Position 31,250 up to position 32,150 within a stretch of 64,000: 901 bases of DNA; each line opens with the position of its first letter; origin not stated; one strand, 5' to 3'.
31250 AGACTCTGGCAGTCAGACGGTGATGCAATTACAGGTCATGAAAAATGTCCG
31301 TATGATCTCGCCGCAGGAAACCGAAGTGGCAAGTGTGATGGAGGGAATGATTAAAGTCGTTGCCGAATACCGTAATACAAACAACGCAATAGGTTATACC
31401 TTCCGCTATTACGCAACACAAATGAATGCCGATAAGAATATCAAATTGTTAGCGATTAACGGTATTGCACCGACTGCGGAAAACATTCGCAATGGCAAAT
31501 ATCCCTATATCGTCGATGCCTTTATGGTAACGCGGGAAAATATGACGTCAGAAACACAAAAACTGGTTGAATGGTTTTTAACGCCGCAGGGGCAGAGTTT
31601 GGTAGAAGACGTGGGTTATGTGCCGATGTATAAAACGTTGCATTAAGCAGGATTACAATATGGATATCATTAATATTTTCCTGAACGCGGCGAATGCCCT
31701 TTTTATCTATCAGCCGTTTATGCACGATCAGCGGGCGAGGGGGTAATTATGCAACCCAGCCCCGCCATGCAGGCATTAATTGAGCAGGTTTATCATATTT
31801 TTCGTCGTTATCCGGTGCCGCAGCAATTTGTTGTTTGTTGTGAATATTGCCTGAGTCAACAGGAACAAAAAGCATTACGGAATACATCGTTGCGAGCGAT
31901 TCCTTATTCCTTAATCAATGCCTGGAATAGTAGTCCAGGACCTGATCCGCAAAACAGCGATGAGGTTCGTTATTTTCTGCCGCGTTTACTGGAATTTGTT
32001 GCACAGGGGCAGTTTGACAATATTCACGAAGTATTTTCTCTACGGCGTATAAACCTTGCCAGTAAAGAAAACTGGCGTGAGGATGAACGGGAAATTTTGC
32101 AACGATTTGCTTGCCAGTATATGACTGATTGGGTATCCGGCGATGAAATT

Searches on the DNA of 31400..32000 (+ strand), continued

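Call 20: search_dna_similar(query=window:31647-31748:+, collection=ecoli_genomes, mode=near, max_rows=40, rows=spread)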
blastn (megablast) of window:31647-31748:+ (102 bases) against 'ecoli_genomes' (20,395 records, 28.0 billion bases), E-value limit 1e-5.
Records with a match: 691; places in all: 691; records where one place covers at least 80% of the query: 671.
Genomes with a match: 691 of 5426; with a place that covers at least 80% of the query: 671. Places per genome that has any: lowest 1, median 1, highest 1. On chromosomes: 691 places; on plasmids: 0.
Best place of each record, by identity: >=99% 661; 95-99% 30.
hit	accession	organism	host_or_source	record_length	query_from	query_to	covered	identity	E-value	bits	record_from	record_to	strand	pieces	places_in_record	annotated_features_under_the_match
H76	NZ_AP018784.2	Escherichia coli strain SK1144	-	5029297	1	102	100%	100.0%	2e-45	189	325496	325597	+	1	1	none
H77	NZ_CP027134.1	Escherichia coli strain AR_0372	missing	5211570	1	102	100%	100.0%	2e-45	189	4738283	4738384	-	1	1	none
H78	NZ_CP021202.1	Escherichia coli strain Z1002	Homo sapiens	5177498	1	102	100%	100.0%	2e-45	189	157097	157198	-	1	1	none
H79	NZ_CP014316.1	Escherichia coli JJ1887 strain JJ1887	Homo sapiens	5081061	1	102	100%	100.0%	2e-45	189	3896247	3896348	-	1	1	none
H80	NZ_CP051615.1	Escherichia coli O25b:H4-ST131 strain 2017_APHA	Pig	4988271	1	102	100%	100.0%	2e-45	189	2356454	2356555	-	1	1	none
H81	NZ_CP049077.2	Escherichia coli strain p11A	Homo sapiens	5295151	1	102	100%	100.0%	2e-45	189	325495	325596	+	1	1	none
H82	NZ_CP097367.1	Escherichia coli strain AGR6128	water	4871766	1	102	100%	100.0%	2e-45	189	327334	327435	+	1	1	none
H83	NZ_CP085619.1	Escherichia coli strain EC32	Homo sapiens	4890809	1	102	100%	100.0%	2e-45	189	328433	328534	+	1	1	none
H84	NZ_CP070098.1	Escherichia coli strain FDAARGOS_1370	Homo sapiens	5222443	1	102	100%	100.0%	2e-45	189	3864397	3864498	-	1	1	none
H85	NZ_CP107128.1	Escherichia coli strain S7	human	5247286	1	102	100%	100.0%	2e-45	189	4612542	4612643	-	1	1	none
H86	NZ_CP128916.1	Escherichia coli strain TUM13770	Homo sapiens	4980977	1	102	100%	100.0%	2e-45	189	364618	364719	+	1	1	none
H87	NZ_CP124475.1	Escherichia coli strain AVS0969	wastewater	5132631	1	102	100%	100.0%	2e-45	189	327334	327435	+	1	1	none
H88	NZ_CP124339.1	Escherichia coli strain AVS0713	wastewater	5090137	1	102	100%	100.0%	2e-45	189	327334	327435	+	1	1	none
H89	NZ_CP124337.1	Escherichia coli strain AVS0971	wastewater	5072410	1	102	100%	100.0%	2e-45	189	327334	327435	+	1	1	none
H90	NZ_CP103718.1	Escherichia coli strain 1579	Homo sapiens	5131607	1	102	100%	100.0%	2e-45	189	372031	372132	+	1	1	none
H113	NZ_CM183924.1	Escherichia coli strain GMF054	Homo sapiens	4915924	1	102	100%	99.0%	9e-44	183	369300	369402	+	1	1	none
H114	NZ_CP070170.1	Escherichia coli strain FDAARGOS_1284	Homo sapiens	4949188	28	102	74%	97.3%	4e-27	128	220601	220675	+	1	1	hypothetical protein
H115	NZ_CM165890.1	Escherichia coli strain N47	Homo sapiens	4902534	34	102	68%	100.0%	4e-27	128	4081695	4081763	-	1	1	YbbD family protein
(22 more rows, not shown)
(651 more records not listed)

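Call 21: get_annotated_region(hit=H115, flank=3000)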
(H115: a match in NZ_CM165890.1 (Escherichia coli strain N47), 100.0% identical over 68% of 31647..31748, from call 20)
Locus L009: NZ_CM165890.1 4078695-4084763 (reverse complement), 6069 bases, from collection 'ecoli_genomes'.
description: Escherichia coli strain N47 chromosome, whole genome shotgun sequence
organism: Escherichia coli strain N47 (NCBI taxid 562)
replicon: chromosome; assembly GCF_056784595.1
host: Homo sapiens; source: CSF; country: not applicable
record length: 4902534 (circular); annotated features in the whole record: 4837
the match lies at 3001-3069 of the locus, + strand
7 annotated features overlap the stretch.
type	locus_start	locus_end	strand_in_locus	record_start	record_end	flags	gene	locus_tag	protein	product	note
CDS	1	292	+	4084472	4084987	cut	-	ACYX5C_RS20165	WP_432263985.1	fimbrial protein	-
CDS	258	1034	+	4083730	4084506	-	-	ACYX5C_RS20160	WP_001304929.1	fimbrial biogenesis chaperone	-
CDS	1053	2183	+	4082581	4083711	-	-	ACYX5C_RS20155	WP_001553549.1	fimbrial protein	-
CDS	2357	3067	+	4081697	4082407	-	-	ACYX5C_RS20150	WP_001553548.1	YbbD family protein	-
CDS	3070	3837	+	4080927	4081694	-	-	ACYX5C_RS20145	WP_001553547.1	hypothetical protein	-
CDS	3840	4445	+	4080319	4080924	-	-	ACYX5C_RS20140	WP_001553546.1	hypothetical protein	-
CDS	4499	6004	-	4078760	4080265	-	glpD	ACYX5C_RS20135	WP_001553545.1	glycerol-3-phosphate dehydrogenase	-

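Call 22: get_annotated_region(hit=H114, flank=3000)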
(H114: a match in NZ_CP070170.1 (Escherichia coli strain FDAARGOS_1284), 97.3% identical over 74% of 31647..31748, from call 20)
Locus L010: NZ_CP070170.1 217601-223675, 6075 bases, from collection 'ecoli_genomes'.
description: Escherichia coli strain FDAARGOS_1284 chromosome, complete genome
organism: Escherichia coli strain FDAARGOS_1284 (NCBI taxid 562)
replicon: chromosome; assembly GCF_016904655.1
host: Homo sapiens; source: missing; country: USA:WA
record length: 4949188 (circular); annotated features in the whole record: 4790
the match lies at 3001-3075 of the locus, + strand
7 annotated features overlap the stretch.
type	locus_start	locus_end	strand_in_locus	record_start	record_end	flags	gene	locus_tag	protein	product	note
CDS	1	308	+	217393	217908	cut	-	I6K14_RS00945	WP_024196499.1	fimbrial protein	-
CDS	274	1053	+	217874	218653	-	-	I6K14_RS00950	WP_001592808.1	fimbrial biogenesis chaperone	-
CDS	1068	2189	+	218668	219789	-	-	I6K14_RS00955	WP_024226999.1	fimbrial protein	-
CDS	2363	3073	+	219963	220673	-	-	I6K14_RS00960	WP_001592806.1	hypothetical protein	-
CDS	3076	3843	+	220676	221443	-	-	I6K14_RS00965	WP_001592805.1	hypothetical protein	-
CDS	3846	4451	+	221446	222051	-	-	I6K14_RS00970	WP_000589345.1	hypothetical protein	-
CDS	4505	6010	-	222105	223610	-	glpD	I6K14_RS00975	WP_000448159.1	glycerol-3-phosphate dehydrogenase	-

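Call 23: get_annotated_region(hit=H113, flank=2500)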
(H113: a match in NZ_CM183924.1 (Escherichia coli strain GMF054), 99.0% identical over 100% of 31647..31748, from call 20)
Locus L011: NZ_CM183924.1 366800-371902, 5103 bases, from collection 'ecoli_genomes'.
description: Escherichia coli strain GMF054 chromosome, whole genome shotgun sequence
organism: Escherichia coli strain GMF054 (NCBI taxid 562)
replicon: chromosome; assembly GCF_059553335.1
host: Homo sapiens; source: -; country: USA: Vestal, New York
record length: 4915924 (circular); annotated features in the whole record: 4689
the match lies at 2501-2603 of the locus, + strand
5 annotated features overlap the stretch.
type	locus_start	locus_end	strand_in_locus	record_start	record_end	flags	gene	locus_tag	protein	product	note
CDS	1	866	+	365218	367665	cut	glgP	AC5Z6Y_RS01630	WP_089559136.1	glycogen phosphorylase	-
CDS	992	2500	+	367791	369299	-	-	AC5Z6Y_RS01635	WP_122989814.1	PstS family phosphate ABC transporter substrate-binding protein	-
CDS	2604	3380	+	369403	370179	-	-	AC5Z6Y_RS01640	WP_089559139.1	hypothetical protein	-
CDS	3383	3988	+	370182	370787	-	-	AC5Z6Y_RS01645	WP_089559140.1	hypothetical protein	-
CDS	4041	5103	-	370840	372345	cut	glpD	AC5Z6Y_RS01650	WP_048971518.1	glycerol-3-phosphate dehydrogenase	-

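Call 25: search_dna_similar(query=window:31650-31692:+, collection=ecoli_genomes, mode=distant, max_rows=40, rows=spread, max_evalue=10)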
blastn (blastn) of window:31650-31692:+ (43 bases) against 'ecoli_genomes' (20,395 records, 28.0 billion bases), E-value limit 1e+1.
Records with a match: 680; places in all: 680; records where one place covers at least 80% of the query: 677.
Genomes with a match: 680 of 5426; with a place that covers at least 80% of the query: 677. Places per genome that has any: lowest 1, median 1, highest 1. On chromosomes: 680 places; on plasmids: 0.
Best place of each record, by identity: >=99% 670; 95-99% 1; 80-90% 3; 60-80% 6.
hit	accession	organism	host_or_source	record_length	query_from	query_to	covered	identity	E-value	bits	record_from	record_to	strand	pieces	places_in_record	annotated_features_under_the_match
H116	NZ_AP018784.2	Escherichia coli strain SK1144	-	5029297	1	43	100%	100.0%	7e-13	79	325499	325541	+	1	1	none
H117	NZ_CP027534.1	Escherichia coli strain AR_0081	missing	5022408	1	43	100%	100.0%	7e-13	79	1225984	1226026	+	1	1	none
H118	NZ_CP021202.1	Escherichia coli strain Z1002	Homo sapiens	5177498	1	43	100%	100.0%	7e-13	79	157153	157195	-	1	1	none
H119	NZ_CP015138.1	Escherichia coli strain Ecol_732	Homo sapiens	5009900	1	43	100%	100.0%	7e-13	79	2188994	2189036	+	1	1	none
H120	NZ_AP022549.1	Escherichia coli strain THO-015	Homo sapiens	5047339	1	43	100%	100.0%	7e-13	79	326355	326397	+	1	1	none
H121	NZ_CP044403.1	Escherichia coli strain NMBU-W10C18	surface water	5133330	1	43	100%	100.0%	7e-13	79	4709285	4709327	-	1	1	none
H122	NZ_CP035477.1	Escherichia coli strain U13A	Homo sapiens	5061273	1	43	100%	100.0%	7e-13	79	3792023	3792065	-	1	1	none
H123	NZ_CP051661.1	Escherichia coli strain 1162T7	Homo sapiens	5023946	1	43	100%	100.0%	7e-13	79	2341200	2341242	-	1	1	none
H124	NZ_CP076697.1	Escherichia coli strain S10EC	Homo sapiens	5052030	1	43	100%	100.0%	7e-13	79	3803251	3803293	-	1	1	none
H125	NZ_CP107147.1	Escherichia coli strain R14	human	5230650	1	43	100%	100.0%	7e-13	79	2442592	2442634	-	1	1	none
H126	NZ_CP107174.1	Escherichia coli strain R7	human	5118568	1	43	100%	100.0%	7e-13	79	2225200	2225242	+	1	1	none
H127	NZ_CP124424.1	Escherichia coli strain AVS0247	environmental: river/lake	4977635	1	43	100%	100.0%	7e-13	79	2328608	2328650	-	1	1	none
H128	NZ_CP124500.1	Escherichia coli strain AVS0744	wastewater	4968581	1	43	100%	100.0%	7e-13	79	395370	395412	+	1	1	none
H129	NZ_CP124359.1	Escherichia coli strain AVS0093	environmental-WWTP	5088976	1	43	100%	100.0%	7e-13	79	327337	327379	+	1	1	none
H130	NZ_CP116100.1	Escherichia coli strain DETEC-P881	ICU patient oral swab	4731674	1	43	100%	100.0%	7e-13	79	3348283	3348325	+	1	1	none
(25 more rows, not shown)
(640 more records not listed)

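Call 44: search_dna_similar(query=L002:2640-3250:+, collection=ecoli_genomes, mode=near, max_rows=30, rows=spread)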
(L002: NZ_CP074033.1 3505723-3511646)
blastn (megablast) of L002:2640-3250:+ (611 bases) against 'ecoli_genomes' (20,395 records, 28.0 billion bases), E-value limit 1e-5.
Records with a match: 2333; places in all: 2337; records where one place covers at least 80% of the query: 2327.
Genomes with a match: 2333 of 5426; with a place that covers at least 80% of the query: 2327. Places per genome that has any: lowest 1, median 1, highest 2. On chromosomes: 2337 places; on plasmids: 0.
Best place of each record, by identity: >=99% 1135; 95-99% 623; 90-95% 575.
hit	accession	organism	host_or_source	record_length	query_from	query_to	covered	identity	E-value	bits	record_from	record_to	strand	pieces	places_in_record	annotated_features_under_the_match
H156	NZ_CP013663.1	Escherichia coli strain GB089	ground beef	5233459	1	611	100%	100.0%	0e+0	1209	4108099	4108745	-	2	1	hypothetical protein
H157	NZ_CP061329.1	Escherichia coli strain EC93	Rattus norvegicus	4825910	1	611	100%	100.0%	0e+0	1129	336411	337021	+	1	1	hypothetical protein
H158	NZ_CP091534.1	Escherichia coli strain 537-20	host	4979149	1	611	100%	100.0%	0e+0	1129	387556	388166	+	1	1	hypothetical protein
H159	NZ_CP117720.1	Escherichia coli strain B1W1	water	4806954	1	611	100%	100.0%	0e+0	1129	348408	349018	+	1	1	hypothetical protein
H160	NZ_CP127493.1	Escherichia coli strain PS00260.4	Homo sapiens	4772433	1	611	100%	100.0%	0e+0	1129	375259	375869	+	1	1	hypothetical protein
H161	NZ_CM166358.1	Escherichia coli strain CH425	Homo sapiens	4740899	1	611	100%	100.0%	0e+0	1129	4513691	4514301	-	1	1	YbbD family protein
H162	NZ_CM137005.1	Escherichia coli strain 11PC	Mink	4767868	1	611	100%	100.0%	0e+0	1129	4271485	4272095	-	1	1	YbbD family protein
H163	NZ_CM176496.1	Escherichia coli strain Eco_23-3571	African Green Monkey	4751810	1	611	100%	100.0%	0e+0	1129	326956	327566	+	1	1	YbbD family protein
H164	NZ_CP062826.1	Escherichia coli strain Res13-Lact-PER12-33-A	Sus scrofa domesticus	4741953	1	611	100%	99.8%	0e+0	1123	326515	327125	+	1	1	hypothetical protein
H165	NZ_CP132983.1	Escherichia coli strain ARS-C301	Beef Cattle Feces - Rectal Grab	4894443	1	611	100%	99.8%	0e+0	1123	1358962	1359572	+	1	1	hypothetical protein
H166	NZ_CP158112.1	Escherichia coli strain EC187792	Homo sapiens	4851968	1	611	100%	99.8%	0e+0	1123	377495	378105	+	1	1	hypothetical protein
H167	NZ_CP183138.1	Escherichia coli strain 774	Homo sapiens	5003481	1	611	100%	99.8%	0e+0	1123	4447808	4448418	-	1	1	hypothetical protein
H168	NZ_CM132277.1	Escherichia coli strain 19AR0656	Homo sapiens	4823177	1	611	100%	99.8%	0e+0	1123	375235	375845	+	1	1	YbbD family protein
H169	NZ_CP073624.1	Escherichia coli strain AW1.7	meat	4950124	1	611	100%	99.7%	0e+0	1118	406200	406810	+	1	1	hypothetical protein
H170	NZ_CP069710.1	Escherichia coli strain EA2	pig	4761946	1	611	100%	99.0%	0e+0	1096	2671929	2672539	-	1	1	hypothetical protein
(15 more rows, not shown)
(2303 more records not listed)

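Call 68: search_dna_similar(query=window:31660-31746:+, collection=ecoli_genomes, mode=near, max_rows=60, rows=spread)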
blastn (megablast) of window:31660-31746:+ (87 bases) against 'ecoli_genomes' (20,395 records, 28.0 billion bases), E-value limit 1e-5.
Records with a match: 691; places in all: 691; records where one place covers at least 80% of the query: 688.
Genomes with a match: 691 of 5426; with a place that covers at least 80% of the query: 688. Places per genome that has any: lowest 1, median 1, highest 1. On chromosomes: 691 places; on plasmids: 0.
Best place of each record, by identity: >=99% 659; 95-99% 32.
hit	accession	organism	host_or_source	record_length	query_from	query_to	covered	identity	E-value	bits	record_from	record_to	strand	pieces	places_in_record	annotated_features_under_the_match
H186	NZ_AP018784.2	Escherichia coli strain SK1144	-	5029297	1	87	100%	100.0%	3e-37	161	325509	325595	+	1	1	none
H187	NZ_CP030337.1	Escherichia coli strain AR_451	missing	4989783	1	87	100%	100.0%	3e-37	161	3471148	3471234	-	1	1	none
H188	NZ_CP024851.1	Escherichia coli strain AR_0006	missing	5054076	1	87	100%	100.0%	3e-37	161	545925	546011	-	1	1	none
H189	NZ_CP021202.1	Escherichia coli strain Z1002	Homo sapiens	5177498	1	87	100%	100.0%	3e-37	161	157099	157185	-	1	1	none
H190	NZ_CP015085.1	Escherichia coli O25b:H4 strain O25b:H4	Homo sapiens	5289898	1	87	100%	100.0%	3e-37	161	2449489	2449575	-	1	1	none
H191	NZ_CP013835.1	Escherichia coli strain JJ2434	Homo sapiens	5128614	1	87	100%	100.0%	3e-37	161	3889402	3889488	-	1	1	none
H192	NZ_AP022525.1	Escherichia coli strain THO-003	Homo sapiens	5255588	1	87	100%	100.0%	3e-37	161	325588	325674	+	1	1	none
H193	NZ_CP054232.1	Escherichia coli strain EcPF7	Homo sapiens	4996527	1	87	100%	100.0%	3e-37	161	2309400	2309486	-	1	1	none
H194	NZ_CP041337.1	Escherichia coli strain CCUG 73778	Homo sapiens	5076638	1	87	100%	100.0%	3e-37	161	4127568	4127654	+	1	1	none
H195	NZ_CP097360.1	Escherichia coli strain AGR4587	water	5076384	1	87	100%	100.0%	3e-37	161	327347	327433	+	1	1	none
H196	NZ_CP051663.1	Escherichia coli strain 1162invT2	Homo sapiens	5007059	1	87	100%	100.0%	3e-37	161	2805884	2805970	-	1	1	none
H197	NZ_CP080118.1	Escherichia coli strain M70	Homo sapiens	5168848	1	87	100%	100.0%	3e-37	161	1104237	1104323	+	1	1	none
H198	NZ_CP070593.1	Escherichia coli strain ESC53083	Homo sapiens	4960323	1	87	100%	100.0%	3e-37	161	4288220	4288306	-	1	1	none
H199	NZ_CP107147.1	Escherichia coli strain R14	human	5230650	1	87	100%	100.0%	3e-37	161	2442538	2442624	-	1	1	none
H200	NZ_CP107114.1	Escherichia coli strain S14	human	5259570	1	87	100%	100.0%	3e-37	161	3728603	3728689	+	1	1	none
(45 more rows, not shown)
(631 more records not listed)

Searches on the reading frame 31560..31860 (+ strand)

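Call 50: search_solved_structures(query=L002:2602-3309:+, max_evalue=1)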
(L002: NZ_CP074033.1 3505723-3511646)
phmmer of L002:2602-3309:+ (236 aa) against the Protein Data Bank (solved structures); distinct sequences matched with E-value up to 1: 0.

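Call 52: search_protein_representatives(protein=L002:2602-3309:+)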
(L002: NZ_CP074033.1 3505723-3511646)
Query: 236 residues. Proteins with E-value up to 0.001 (for the whole library): 41; up to 1e-10: 26; up to 1e-30: 9. The best 41 are listed.
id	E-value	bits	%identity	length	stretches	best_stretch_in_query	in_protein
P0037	2.4e-71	256.2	54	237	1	7-230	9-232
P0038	1.2e-61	224.4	90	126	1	82-195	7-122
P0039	2.3e-55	203.9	92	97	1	140-236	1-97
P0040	2.1e-49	184.4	99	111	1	1-88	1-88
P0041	8.4e-38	146.4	40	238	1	8-229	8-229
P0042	2.3e-37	145.0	92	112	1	1-76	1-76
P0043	3.1e-36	141.3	49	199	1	7-152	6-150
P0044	3.2e-35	138.0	96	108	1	1-70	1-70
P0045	9.4e-35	136.4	93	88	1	1-71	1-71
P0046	2.9e-30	121.8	97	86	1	1-62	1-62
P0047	5.0e-29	117.7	90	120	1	114-174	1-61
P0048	2.4e-27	112.2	96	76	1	1-57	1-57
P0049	3.4e-26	108.4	96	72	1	1-56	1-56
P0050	4.4e-23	98.3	96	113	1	1-52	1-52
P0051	2.0e-22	96.1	82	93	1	1-60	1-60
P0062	4.6e-11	58.9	41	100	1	8-103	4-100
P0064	7.7e-07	45.1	36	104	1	7-103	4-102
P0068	5.2e-05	39.1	27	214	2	7-103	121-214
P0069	5.8e-05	38.9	26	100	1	8-103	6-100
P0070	6.8e-05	38.7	32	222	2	38-104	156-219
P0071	9.6e-05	38.2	27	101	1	8-102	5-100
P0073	2.0e-04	37.2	32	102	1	7-103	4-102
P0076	7.1e-04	35.4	27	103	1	6-103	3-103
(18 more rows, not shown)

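Call 53: search_protein_families(library=pfam, proteins=[P0062, P0064, P0069, P0071, P0073, P0076, P0068, P0070, P0041, P0037], max_evalue=0.01)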
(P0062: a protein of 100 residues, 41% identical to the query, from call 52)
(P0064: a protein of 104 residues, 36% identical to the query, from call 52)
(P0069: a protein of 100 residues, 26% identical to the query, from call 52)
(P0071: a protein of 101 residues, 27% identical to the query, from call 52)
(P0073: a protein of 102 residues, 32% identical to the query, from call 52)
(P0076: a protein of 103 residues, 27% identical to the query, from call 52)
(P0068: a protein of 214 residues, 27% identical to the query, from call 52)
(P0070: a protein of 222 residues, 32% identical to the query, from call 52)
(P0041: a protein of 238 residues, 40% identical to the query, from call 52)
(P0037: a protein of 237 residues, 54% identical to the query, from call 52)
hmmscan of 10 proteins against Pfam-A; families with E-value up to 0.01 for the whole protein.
P0062 (100 aa): 0 families

P0064 (104 aa): 0 families

P0069 (100 aa): 0 families

P0071 (101 aa): 0 families

P0073 (102 aa): 0 families

P0076 (103 aa): 0 families

P0068 (214 aa): 0 families

P0070 (222 aa): 0 families

P0041 (238 aa): 0 families

P0037 (237 aa): 0 families

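Call 57: predict_structure(alignment_id=A3)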
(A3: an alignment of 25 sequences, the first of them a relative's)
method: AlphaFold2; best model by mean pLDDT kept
length: 236 residues; sequences in the alignment: 25
mean_pLDDT: 86.6   pTM: 0.86
mean pLDDT of the five models: 86.6, 84.0, 83.9, 82.2, 80.8
residues with pLDDT >= 90: 142; 70-90: 60; 50-70: 23; < 50: 11
segments of 3 or more residues with pLDDT < 50: 192-196, 233-236
pLDDT, mean of each block of 10 residues (from residue 1): 87 97 97 93 98 97 97 89 98 96 78 78 93 93 72 91 89 95 62 52 84 97 85 42
secondary structure, 60 per line:
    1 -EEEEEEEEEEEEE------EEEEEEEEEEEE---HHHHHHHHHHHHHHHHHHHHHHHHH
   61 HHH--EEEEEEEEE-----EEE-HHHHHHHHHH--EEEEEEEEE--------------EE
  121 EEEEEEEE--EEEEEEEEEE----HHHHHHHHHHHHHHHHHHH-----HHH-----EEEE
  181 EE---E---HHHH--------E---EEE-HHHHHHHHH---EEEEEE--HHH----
elements in order: E2-14 E21-32 H36-63 E66-74 E80-82 H84-93 E96-104 E119-128 E131-140 H145-163 E177-182 H190-193 E206-208 H210-218 E222-227
